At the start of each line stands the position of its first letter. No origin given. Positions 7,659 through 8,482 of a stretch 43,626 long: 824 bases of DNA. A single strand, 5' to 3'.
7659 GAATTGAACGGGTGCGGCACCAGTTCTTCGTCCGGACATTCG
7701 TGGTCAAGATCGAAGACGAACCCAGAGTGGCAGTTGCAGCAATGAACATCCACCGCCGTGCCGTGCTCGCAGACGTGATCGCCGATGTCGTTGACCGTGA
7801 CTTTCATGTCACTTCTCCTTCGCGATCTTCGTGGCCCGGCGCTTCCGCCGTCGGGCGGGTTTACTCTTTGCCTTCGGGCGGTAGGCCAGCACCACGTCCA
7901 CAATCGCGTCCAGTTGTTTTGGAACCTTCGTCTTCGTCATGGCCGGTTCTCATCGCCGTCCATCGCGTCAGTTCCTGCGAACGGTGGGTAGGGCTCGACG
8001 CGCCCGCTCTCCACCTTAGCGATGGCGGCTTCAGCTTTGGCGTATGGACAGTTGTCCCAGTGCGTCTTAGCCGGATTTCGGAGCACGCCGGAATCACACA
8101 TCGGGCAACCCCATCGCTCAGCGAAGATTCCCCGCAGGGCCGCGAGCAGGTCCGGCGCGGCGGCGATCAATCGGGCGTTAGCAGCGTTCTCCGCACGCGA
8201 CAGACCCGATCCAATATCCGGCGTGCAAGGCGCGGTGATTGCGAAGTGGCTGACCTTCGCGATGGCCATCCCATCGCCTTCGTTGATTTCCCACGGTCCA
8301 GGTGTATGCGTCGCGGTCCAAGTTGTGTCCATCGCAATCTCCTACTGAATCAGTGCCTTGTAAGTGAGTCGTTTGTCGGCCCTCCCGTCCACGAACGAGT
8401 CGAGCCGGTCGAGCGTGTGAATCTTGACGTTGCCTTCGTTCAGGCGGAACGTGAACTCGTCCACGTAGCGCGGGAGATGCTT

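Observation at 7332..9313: IS1595-family element inside the phage early operon, carrying three coupled cargo ORFs, with ends related to the 464-bp element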

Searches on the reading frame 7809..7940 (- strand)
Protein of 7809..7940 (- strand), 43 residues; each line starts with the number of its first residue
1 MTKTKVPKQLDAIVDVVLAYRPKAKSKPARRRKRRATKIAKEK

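Call 10: search_protein_families(library=pfam, proteins=[window:7809-7940:-], max_evalue=0.1)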
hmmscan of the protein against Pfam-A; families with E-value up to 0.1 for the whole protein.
window:7809-7940:- (43 aa): 0 families

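Call 21: search_protein_families(library=phrogs, proteins=[window:7809-7940:-], max_evalue=0.01)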
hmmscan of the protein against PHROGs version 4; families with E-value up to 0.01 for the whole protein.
window:7809-7940:- (43 aa): 0 families

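Call 33: search_dna_similar(query=window:7812-7940:-, collection=phages, mode=protein, max_evalue=0.01, max_rows=30)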
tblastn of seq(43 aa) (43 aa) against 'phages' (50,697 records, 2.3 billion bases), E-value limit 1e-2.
No match.
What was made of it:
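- Tried and rejected: Peptide searches. tblastn against phage records found no match, and the low-complexity filter may have interfered (call 33).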

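Call 42: find_homologous_proteins(query=A1, max_evalue=0.001)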
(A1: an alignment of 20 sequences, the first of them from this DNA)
Query A1 (20 sequences) (43 aa, profile of the alignment): 4100 proteins with E <= 0.001 among 7032 candidates; the best 120 are listed.
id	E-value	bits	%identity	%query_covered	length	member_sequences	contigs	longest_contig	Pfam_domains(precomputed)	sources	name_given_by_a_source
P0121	3.0e-17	80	88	40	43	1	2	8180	-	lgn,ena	-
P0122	5.2e-17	79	88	40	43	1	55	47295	-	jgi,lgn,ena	jgi:hypothetical protein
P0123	8.2e-17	78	82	40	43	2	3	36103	-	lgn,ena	-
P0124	9.9e-17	78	88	40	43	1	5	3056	-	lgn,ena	-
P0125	1.2e-16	78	88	40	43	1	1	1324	-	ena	-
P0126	3.8e-16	76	76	40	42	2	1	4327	-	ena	-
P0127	4.2e-16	76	88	40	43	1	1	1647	-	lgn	-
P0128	4.5e-16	76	66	88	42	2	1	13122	-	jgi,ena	-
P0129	6.1e-16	76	88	40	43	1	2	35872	-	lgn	-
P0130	6.4e-16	76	74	53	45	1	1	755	-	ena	-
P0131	6.8e-16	76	68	88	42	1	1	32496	-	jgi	jgi:hypothetical protein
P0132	7.1e-16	75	70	53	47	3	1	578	-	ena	-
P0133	9.1e-16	75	81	63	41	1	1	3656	-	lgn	-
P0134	9.8e-16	75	82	51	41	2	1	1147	-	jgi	jgi:hypothetical protein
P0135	1.1e-15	75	66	88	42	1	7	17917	-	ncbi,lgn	-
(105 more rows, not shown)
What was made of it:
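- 7809..7940 (-): Conserved small basic protein (43 aa). It is a core gene of the clade, not cargo. More than 4,100 unannotated clusters match (call 42).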

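Call 79: predict_structure(alignment_id=A4)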
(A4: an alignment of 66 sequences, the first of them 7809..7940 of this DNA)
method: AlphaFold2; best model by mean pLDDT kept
length: 43 residues; sequences in the alignment: 66
mean_pLDDT: 86.3   pTM: 0.40
mean pLDDT of the five models: 86.3, 84.5, 80.4, 80.4, 78.4
residues with pLDDT >= 90: 16; 70-90: 24; 50-70: 3; < 50: 0
segments of 3 or more residues with pLDDT < 50: none
pLDDT, mean of each block of 10 residues (from residue 1): 74 86 90 95 86
secondary structure, 60 per line:
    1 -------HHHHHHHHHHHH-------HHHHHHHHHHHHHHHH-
elements in order: H8-19 H27-42
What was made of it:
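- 7809..7940 (-): AF2 predicts helix-loop-basic helix at pLDDT 86 (call 79).
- AF2 gives a confident helix-loop-helix (call 79).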

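Call 94: search_solved_structures(query=A4, max_evalue=1)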
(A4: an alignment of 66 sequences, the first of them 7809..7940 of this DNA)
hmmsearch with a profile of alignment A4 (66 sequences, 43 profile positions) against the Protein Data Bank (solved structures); distinct sequences matched with E-value up to 1: 1.
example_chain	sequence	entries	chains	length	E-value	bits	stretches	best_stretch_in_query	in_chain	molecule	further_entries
4iiw_A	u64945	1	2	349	0.043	16.6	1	7-23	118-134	Lmo1499 protein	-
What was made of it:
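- Tried and rejected: A PDB profile search found nothing meaningful (call 94).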

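Call 95: search_protein_families(library=padloc, proteins=[window:7809-7940:-], max_evalue=0.01)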
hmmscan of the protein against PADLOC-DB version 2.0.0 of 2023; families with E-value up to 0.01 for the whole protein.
window:7809-7940:- (43 aa): 0 families

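Call 102: find_encoding_contigs(protein=P0122, flank=2500, max_places=8)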
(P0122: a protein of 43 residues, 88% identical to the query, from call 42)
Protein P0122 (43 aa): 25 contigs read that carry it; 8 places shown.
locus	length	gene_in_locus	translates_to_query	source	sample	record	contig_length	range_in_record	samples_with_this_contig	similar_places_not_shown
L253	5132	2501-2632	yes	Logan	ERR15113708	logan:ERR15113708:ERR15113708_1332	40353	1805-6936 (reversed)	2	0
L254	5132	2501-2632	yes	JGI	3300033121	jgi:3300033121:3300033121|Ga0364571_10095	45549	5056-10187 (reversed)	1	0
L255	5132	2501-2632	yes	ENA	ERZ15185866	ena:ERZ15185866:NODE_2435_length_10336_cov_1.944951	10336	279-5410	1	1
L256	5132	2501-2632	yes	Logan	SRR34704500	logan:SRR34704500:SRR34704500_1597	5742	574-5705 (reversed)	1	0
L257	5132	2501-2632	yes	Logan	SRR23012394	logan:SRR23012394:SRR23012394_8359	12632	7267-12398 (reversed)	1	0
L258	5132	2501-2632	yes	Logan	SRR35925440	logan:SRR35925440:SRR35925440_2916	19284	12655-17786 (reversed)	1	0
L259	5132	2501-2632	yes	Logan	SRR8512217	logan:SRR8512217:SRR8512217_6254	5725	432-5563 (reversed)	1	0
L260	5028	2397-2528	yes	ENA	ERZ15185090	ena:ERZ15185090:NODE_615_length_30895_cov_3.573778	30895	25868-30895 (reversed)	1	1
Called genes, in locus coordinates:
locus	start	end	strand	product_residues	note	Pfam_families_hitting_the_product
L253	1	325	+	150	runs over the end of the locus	-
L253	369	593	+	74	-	PF14549:P22_Cro (weak), PF15943:YdaS_toxin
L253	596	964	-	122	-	-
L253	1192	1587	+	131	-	-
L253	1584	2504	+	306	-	PF12760:Zn_ribbon_IS1595, PF12762:DDE_Tnp_IS1595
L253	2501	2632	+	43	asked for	-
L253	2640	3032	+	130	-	-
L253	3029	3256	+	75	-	-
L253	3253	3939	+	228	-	-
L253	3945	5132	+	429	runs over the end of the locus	PF05272:VapE-like_dom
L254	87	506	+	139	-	-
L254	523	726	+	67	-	-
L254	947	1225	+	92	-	-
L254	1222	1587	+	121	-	-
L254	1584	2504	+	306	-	PF12760:Zn_ribbon_IS1595, PF12762:DDE_Tnp_IS1595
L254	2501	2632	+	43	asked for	-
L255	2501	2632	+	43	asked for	-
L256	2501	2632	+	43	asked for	-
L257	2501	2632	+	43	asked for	-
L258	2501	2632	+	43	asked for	-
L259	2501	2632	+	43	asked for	-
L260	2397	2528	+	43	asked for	-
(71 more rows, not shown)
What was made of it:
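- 7809..7940 (-): It lies directly behind the transposase in 8 of 8 places read (call 102).
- One identical peptide sits behind the transposase in 8 of 8 different contexts (call 102).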

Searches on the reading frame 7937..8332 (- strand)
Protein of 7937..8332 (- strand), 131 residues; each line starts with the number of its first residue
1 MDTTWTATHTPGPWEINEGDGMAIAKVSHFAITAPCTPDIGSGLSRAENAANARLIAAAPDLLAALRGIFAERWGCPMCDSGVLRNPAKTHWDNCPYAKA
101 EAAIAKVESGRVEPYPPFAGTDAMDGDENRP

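Call 10: search_protein_families(library=pfam, proteins=[window:7937-8332:-], max_evalue=0.1)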
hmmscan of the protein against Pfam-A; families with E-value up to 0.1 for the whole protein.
window:7937-8332:- (131 aa): 0 families

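Call 21: search_protein_families(library=phrogs, proteins=[window:7937-8332:-], max_evalue=0.01)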
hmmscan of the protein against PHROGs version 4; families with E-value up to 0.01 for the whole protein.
window:7937-8332:- (131 aa): 1 family
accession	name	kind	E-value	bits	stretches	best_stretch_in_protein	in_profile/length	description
phrog_1273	-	unknown function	1.9e-14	54.9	1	7-108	6-98/103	-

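Call 48: search_protein_families(library=ncbifam, proteins=[window:7937-8332:-], max_evalue=0.01)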
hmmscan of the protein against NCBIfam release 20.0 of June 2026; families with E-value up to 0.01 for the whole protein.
window:7937-8332:- (131 aa): 0 families

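Call 57: search_protein_representatives(protein=window:7937-8332:-)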
Query: 131 residues. Proteins with E-value up to 0.001 (for the whole library): 3087; up to 1e-10: 48; up to 1e-30: 1. The best 150 are listed.
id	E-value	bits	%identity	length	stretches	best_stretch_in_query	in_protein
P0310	5.7e-44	166.1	76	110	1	22-131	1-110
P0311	2.0e-27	112.5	59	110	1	8-110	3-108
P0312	3.1e-27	111.9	60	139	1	7-109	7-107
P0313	8.8e-25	103.9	77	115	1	6-70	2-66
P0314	4.7e-22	95.1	76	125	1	8-69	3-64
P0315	7.1e-20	88.0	50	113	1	7-108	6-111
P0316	6.5e-19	84.9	66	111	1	7-70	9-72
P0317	8.2e-19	84.6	48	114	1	7-109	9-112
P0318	1.1e-18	84.1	55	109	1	8-108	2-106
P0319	1.2e-17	80.8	69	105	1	7-68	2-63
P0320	2.9e-17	79.6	53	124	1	18-108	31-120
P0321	1.2e-16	77.6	48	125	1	4-111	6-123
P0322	2.1e-16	76.8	67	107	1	49-105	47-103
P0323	2.3e-15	73.4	45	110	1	7-109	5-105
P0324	5.1e-15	72.3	47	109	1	7-108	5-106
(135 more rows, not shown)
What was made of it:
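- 7937..8332 (-): Passenger gene in slot A (between the transposase and the peptide gene). It encodes a 131-aa phage-type protein of unknown function. 3,087 representative clusters match (call 57).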

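Call 93: search_solved_structures(query=window:7937-8332:-, max_evalue=1)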
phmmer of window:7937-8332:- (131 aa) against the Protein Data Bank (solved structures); distinct sequences matched with E-value up to 1: 5.
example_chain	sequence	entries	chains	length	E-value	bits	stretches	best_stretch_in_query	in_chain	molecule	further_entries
3r9q_A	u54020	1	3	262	0.15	15.7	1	65-88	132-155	enoyl-coA hydratase/isomerase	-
3qka_A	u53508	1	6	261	0.17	15.5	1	65-88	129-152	Enoyl-CoA hydratase, EchA5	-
4z0m_A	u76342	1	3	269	0.27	14.8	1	65-88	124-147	Enoyl-CoA hydratase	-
4qfe_A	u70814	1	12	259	0.3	14.7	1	65-88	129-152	Enoyl-CoA hydratase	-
7dvf_A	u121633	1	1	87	0.59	13.7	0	37-64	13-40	reDPBB_sym2 protein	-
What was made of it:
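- Tried and rejected: A PDB sequence search found nothing (call 93).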

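Call 95: search_protein_families(library=padloc, proteins=[window:7937-8332:-], max_evalue=0.01)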
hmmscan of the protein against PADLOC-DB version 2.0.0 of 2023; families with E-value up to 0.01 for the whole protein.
window:7937-8332:- (131 aa): 0 families
